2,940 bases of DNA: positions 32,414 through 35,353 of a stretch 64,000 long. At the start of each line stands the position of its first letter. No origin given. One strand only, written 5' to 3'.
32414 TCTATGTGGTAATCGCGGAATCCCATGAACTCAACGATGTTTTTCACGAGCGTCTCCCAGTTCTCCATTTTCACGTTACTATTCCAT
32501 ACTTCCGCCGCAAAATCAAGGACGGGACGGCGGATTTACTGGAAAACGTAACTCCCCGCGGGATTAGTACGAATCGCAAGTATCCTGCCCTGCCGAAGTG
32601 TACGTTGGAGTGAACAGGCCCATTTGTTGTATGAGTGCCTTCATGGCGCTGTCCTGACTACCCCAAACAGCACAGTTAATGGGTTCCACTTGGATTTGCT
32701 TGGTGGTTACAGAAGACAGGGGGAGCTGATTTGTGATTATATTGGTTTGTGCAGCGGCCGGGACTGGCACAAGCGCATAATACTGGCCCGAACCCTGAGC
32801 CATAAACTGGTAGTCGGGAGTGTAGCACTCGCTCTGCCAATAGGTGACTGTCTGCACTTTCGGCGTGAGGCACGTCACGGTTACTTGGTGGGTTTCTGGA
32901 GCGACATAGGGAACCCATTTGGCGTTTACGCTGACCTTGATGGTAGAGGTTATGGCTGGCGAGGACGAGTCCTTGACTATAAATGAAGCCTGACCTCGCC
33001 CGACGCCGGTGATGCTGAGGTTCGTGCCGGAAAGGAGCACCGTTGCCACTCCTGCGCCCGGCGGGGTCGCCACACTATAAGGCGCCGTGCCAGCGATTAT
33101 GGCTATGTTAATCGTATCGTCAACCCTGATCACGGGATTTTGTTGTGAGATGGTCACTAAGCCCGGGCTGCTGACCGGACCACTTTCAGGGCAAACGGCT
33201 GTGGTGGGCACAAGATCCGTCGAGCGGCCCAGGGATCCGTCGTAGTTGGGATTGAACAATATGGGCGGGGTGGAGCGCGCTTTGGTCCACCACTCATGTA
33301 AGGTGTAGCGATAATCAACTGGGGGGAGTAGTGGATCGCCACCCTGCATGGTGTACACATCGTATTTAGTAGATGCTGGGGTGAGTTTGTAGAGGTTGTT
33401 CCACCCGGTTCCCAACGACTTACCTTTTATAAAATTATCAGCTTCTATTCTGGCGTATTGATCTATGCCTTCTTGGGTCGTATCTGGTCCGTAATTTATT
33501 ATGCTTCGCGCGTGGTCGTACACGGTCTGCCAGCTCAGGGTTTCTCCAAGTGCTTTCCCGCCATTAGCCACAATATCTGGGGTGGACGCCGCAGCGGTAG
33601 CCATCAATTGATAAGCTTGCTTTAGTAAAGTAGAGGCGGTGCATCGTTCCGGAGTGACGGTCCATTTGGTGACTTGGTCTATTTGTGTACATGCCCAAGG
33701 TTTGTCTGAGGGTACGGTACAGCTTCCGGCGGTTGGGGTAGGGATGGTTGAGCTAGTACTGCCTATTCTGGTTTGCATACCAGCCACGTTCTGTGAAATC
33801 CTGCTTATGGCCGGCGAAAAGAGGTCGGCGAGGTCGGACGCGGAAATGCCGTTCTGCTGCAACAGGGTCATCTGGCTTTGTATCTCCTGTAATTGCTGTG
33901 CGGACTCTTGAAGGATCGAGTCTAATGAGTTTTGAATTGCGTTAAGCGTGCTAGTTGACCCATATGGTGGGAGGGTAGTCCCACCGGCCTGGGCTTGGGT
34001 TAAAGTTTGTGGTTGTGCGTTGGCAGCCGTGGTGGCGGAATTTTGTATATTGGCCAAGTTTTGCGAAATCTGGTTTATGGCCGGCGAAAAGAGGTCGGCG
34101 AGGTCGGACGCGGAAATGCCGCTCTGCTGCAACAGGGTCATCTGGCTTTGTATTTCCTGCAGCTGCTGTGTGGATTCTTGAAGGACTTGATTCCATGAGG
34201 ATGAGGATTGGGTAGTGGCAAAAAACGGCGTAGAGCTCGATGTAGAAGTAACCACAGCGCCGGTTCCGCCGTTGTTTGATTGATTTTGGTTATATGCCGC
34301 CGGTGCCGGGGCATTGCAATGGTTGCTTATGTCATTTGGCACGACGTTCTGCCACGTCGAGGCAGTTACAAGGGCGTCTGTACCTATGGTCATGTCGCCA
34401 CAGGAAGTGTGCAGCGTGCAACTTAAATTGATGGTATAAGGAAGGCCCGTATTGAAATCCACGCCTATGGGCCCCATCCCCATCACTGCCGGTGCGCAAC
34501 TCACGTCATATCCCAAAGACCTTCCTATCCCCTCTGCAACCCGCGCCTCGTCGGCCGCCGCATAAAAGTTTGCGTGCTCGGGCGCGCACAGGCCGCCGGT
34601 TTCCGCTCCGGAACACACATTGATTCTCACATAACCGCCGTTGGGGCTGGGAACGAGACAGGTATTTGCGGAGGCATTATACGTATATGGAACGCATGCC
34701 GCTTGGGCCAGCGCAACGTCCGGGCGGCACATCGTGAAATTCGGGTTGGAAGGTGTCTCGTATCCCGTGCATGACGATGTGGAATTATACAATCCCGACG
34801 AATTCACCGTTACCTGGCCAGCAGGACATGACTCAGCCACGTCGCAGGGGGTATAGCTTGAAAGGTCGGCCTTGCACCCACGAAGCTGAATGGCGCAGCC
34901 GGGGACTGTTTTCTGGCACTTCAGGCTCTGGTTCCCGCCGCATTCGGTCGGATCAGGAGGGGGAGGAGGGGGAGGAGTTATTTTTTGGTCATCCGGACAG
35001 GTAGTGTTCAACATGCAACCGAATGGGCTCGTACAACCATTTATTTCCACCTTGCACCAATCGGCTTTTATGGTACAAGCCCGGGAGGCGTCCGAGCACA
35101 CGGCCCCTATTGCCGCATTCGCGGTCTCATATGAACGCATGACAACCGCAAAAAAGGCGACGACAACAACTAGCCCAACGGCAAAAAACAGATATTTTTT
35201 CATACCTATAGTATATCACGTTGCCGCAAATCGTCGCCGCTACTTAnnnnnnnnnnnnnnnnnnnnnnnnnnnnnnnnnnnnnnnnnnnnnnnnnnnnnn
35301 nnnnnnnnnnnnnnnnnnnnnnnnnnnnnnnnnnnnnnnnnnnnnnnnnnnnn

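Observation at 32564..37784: Two giant paralogous secreted repeat proteins inserted inside the conserved rnpA-yidC-jag operon next to oriC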

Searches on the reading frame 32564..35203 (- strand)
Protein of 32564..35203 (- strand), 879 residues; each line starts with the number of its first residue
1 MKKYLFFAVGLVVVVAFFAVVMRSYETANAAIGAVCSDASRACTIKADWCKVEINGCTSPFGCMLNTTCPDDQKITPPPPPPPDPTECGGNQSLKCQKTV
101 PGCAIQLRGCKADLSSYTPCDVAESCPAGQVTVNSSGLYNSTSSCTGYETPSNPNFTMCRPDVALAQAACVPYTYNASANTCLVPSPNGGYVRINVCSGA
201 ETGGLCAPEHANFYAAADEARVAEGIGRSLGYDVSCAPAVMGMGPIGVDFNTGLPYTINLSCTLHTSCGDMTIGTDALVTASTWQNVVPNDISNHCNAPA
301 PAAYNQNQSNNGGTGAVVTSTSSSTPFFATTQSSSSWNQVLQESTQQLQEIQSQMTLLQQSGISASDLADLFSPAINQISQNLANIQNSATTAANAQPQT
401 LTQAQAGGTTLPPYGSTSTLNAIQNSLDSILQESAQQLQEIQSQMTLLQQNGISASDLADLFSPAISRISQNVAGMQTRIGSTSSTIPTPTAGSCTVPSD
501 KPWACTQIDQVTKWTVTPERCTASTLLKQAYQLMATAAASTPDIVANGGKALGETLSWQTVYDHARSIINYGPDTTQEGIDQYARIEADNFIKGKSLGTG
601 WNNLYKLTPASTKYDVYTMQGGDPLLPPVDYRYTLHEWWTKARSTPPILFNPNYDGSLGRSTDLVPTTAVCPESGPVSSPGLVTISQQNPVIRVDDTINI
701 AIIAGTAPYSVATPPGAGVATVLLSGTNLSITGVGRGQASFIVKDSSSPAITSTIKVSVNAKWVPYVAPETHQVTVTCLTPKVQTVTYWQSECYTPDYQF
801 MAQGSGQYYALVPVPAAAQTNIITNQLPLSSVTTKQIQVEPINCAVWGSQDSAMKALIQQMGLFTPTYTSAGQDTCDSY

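Call 3: search_protein_families(library=pfam, proteins=[window:32564-35203:-], max_evalue=0.1)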
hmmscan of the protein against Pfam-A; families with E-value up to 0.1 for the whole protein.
window:32564-35203:- (879 aa): 3 families
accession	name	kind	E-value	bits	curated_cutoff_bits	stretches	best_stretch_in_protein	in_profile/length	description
PF05965.19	FYRC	-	0.00072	20.1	21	0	318-388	6-75/84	F/Y rich C-terminus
PF22470.1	Histone_HNS_N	-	0.0064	16.8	24.5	0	432-460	49-77/79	H-NS histone-like proteins, N-terminal domain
PF22788.2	COP9_hel_rpt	-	0.048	13.6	27.2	0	339-391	105-157/232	COP9 signalosome complex subunit 3, N-terminal helical repeats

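Call 5: find_encoding_contigs(protein=window:32564-35203:-, flank=10000, max_places=6)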
Protein window:32564-35203:- (879 aa): 6 contigs read that carry it; 5 places shown.
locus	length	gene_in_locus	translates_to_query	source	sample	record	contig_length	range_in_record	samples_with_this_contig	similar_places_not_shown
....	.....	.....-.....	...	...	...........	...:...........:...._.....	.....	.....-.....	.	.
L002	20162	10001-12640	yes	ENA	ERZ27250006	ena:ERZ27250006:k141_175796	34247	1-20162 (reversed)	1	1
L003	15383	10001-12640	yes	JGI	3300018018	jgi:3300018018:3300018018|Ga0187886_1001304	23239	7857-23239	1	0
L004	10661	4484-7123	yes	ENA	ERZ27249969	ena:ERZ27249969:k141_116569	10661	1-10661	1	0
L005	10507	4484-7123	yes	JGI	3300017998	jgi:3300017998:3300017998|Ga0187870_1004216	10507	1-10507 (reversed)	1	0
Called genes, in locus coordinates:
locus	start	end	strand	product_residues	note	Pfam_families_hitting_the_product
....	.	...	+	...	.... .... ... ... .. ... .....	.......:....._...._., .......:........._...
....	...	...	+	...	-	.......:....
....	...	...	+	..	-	-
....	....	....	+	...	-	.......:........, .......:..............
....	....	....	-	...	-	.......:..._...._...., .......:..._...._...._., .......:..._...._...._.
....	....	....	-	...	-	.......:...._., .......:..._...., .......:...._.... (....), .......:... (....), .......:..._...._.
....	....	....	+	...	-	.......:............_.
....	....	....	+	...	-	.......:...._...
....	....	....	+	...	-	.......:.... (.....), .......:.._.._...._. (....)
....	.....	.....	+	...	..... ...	-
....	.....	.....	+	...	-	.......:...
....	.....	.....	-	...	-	-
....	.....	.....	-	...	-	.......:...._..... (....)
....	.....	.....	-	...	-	-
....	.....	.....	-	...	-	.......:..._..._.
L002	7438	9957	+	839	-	PF05965:FYRC (faint), PF00754:F5_F8_type_C (weak)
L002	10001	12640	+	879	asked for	-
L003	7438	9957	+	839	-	PF05965:FYRC (faint), PF00754:F5_F8_type_C (weak)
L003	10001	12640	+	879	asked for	-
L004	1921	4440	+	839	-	PF05965:FYRC (faint), PF00754:F5_F8_type_C (weak)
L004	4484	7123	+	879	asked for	-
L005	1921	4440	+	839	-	PF05965:FYRC (faint), PF00754:F5_F8_type_C (weak)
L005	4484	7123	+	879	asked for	-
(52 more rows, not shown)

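Call 6: search_protein_families(library=ncbifam, proteins=[window:32564-35203:-], max_evalue=0.1)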
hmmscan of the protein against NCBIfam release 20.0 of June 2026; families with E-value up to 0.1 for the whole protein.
window:32564-35203:- (879 aa): 1 family
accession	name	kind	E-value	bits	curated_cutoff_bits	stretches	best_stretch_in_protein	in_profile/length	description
NF005898.0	PRK07868.1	equivalog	0.013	13.2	925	1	298-438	323-460/994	acyl-CoA synthetase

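Call 7: find_homologous_proteins(query=window:32564-35203:-, max_evalue=0.001)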
Query window:32564-35203:- (879 aa): 2 proteins with E <= 0.001 among 8000 candidates.
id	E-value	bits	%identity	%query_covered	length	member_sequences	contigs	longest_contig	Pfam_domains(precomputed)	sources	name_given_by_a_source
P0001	0.0e+0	1612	100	82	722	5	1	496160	-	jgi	jgi:hypothetical protein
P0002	4.7e-170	586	61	52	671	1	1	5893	-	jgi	jgi:hypothetical protein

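Call 8: find_encoding_contigs(protein=P0002, flank=10000)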
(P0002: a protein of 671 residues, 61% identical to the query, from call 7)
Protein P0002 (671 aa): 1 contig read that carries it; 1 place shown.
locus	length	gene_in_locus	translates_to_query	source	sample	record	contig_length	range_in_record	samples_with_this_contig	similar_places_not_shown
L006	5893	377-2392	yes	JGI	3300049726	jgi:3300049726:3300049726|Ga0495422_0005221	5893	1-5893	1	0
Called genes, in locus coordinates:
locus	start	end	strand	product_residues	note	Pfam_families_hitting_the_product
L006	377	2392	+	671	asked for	-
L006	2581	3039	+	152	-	PF01424:R3H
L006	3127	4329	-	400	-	-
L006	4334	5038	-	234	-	PF18895:T4SS_pilin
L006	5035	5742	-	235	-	-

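Call 9: find_encoding_contigs(protein=P0001, flank=10000, max_places=3)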
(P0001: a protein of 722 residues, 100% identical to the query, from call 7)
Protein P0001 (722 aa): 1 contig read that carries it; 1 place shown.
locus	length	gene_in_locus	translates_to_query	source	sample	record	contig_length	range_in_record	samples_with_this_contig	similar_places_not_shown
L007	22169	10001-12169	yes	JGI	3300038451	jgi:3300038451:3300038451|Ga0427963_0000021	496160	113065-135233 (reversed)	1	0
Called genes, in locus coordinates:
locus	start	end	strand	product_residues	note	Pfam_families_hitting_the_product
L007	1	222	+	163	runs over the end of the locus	PF02075:RuvC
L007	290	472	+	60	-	-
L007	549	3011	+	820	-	PF00912:Transgly, PF00905:Transpeptidase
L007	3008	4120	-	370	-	PF00712:DNA_pol3_beta, PF02767:DNA_pol3_beta_2, PF02768:DNA_pol3_beta_3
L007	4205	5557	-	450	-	PF11638:DnaA_N, PF00308:Bac_DnaA, PF01695:IstB_IS21 (weak), PF00004:AAA (weak), PF08299:Bac_DnaA_C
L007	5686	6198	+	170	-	PF00825:Ribonuclease_P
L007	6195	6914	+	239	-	PF02096:60KD_IMP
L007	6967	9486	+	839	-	PF05965:FYRC (faint), PF00754:F5_F8_type_C (weak)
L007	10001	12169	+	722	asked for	-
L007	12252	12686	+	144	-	PF01424:R3H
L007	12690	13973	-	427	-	-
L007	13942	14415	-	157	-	PF18895:T4SS_pilin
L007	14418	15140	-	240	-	-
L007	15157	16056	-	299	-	-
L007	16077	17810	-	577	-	PF01935:DUF87 (weak), PF12846:AAA_10 (weak), PF19044:P-loop_TraG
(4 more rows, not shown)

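Call 20: search_solved_structures(query=window:32564-35203:-, max_evalue=1, show_alignments=2)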
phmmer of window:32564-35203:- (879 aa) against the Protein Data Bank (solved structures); distinct sequences matched with E-value up to 1: 0.

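Call 37: search_protein_families(library=pfam, proteins=[P0002], max_evalue=1)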
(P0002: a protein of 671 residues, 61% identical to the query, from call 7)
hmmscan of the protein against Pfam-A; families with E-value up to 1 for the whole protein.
P0002 (671 aa): 1 family
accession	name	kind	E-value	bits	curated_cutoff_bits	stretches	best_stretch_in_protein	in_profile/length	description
PF13629.12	T2SS-T3SS_pil_N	-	0.16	12.1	23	1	510-549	30-71/72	Pilus formation protein N terminal region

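Call 43: search_protein_representatives(protein=window:32564-35203:-)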
Query: 879 residues. Proteins with E-value up to 0.001 (for the whole library): 95; up to 1e-10: 33; up to 1e-30: 5. The best 95 are listed.
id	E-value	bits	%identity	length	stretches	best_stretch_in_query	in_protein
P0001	0.0e+00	1611.6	100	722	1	158-879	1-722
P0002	1.5e-170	585.8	64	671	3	598-879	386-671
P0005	5.7e-65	236.6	41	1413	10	682-761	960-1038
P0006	1.0e-31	126.5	40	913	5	690-760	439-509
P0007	6.1e-31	124.0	40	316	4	686-762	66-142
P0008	1.1e-26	109.9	32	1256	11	679-764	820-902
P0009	2.3e-26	108.9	37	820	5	685-768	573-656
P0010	6.1e-20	87.6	40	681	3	685-761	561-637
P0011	6.8e-20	87.5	36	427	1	132-385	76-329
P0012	8.4e-20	87.1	36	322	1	139-366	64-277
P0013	1.9e-18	82.6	39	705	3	682-760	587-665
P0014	5.9e-18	81.0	40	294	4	695-775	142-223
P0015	9.6e-18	80.3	40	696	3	687-761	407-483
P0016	4.0e-16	75.0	40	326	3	681-759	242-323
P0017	6.3e-16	74.3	35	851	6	679-760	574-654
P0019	4.9e-15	71.4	39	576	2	142-290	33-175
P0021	7.2e-15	70.8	31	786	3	194-300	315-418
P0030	1.2e-11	60.1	34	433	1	140-427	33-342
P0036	2.4e-10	55.9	36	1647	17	701-754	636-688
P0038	5.5e-10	54.7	45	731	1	761-864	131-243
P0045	1.6e-08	49.8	29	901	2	140-340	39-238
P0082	1.6e-04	36.6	37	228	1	525-733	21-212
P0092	5.6e-04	34.8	41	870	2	195-287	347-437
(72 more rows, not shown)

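Call 44: search_protein_families(library=pfam, proteins=[P0005, P0006, P0008, P0011, P0012, P0019, P0021, P0038, P0036, P0082], max_evalue=0.01)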
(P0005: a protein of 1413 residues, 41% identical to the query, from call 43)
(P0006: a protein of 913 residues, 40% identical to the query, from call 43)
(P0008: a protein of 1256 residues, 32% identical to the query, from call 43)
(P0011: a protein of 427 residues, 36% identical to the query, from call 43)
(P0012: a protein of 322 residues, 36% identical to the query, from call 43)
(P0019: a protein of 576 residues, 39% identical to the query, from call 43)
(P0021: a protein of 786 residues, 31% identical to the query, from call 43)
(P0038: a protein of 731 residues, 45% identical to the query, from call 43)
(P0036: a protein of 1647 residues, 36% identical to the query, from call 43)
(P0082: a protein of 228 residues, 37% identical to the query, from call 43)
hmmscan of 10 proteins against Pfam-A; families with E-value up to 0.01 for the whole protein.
P0005 (1413 aa): 2 families
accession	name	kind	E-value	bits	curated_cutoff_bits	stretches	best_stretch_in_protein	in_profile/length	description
PF13629.12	T2SS-T3SS_pil_N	-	2.8e-13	49.8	23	1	827-870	28-72/72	Pilus formation protein N terminal region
PF13573.12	SprB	-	4.9e-05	23.3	28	0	446-459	18-31/37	SprB repeat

P0006 (913 aa): 1 family
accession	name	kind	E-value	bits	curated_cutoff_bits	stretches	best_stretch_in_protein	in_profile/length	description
PF13629.12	T2SS-T3SS_pil_N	-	2.5e-13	50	23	1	731-767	35-72/72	Pilus formation protein N terminal region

P0008 (1256 aa): 4 families
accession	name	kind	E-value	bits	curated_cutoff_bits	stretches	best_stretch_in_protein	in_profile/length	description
PF24902.1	Ig_NUP210_9th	-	5.7e-38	129.3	27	4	126-185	16-77/79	NUP210, Ig-like domain 9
PF13629.12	T2SS-T3SS_pil_N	-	3.6e-25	87.9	23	5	222-265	28-72/72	Pilus formation protein N terminal region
PF22963.3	Ig_NUP210_3rd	-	1.7e-12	47.9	27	0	270-336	18-90/105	NUP210 Ig-like domain 3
PF02368.24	Big_2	-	3.5e-09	36.9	22.8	2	506-568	4-68/79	Bacterial Ig-like domain (group 2)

P0011 (427 aa): 0 families

P0012 (322 aa): 0 families

P0019 (576 aa): 0 families

P0021 (786 aa): 0 families

P0038 (731 aa): 3 families
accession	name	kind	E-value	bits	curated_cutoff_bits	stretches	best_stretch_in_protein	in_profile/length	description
PF00754.31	F5_F8_type_C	-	2.3e-07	31.4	28.2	1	491-588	8-87/127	F5/8 type C domain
PF16158.11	N_BRCA1_IG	-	0.00012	23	28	1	626-723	7-101/108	Ig-like domain from next to BRCA1 gene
PF22633.2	F5_F8_type_C_2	-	0.00017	22.6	27.8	1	535-586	17-68/91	NedA-like, galactose-binding domain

P0036 (1647 aa): 4 families
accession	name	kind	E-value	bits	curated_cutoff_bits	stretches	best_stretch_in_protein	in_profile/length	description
PF13629.12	T2SS-T3SS_pil_N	-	2.3e-15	56.5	23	1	1219-1264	25-71/72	Pilus formation protein N terminal region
PF18340.7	TraI_2B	-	8.5e-07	29.2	26.7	0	583-614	35-66/79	DNA relaxase TraI 2B/2B-like domain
PF02368.24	Big_2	-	0.00013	22.2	22.8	2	873-919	22-65/79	Bacterial Ig-like domain (group 2)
PF06832.18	BiPBP_C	-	0.0044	17.3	26.8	0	739-769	59-89/90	Penicillin-Binding Protein C-terminus Family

P0082 (228 aa): 0 families

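Call 46: find_encoding_contigs(protein=P0038, flank=10000, max_places=4)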
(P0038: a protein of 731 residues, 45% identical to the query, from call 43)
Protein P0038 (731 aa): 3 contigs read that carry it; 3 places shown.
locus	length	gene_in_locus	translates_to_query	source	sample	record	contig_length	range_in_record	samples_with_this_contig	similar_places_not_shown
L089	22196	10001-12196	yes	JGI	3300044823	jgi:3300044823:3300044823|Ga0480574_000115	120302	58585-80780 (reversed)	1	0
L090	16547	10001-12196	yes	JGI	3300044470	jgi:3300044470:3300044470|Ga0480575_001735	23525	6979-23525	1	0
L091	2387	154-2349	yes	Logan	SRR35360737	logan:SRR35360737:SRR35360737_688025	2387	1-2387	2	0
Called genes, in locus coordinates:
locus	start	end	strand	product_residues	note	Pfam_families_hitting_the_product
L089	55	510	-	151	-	-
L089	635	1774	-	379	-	PF13177:DNA_pol3_delta2, PF13604:AAA_30 (weak), PF13401:AAA_22 (weak), PF00004:AAA, PF22608:DNAX_ATPase_lid, PF12169:DNA_pol3_gamma3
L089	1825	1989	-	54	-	-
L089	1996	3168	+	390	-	-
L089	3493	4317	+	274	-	PF02616:SMC_ScpA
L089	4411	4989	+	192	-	PF04079:SMC_ScpB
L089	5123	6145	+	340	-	PF00768:Peptidase_S11, PF02113:Peptidase_S13 (faint), PF13354:Beta-lactamase2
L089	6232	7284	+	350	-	PF00953:Glycos_transf_4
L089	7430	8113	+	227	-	PF00406:ADK, PF13207:AAA_17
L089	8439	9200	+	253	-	PF00557:Peptidase_M24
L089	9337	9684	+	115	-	-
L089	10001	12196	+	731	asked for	PF00754:F5_F8_type_C (weak)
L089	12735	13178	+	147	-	PF00164:Ribosom_S12_S23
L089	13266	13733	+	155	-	PF00177:Ribosomal_S7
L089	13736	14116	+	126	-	-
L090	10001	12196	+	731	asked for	PF00754:F5_F8_type_C (weak)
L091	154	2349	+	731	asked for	PF00754:F5_F8_type_C (weak)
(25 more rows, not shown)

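Call 48: find_encoding_contigs(protein=P0019, flank=8000, max_places=3)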
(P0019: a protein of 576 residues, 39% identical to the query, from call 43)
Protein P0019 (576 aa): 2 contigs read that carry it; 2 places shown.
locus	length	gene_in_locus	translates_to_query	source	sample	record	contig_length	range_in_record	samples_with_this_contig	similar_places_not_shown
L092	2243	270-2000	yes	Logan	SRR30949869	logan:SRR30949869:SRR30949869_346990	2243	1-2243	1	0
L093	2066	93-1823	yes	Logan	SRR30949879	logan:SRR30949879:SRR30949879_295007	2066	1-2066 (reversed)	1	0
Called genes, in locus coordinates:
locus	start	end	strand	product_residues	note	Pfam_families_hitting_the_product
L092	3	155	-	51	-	?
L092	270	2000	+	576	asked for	-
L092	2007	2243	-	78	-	?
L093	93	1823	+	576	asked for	-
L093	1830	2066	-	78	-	?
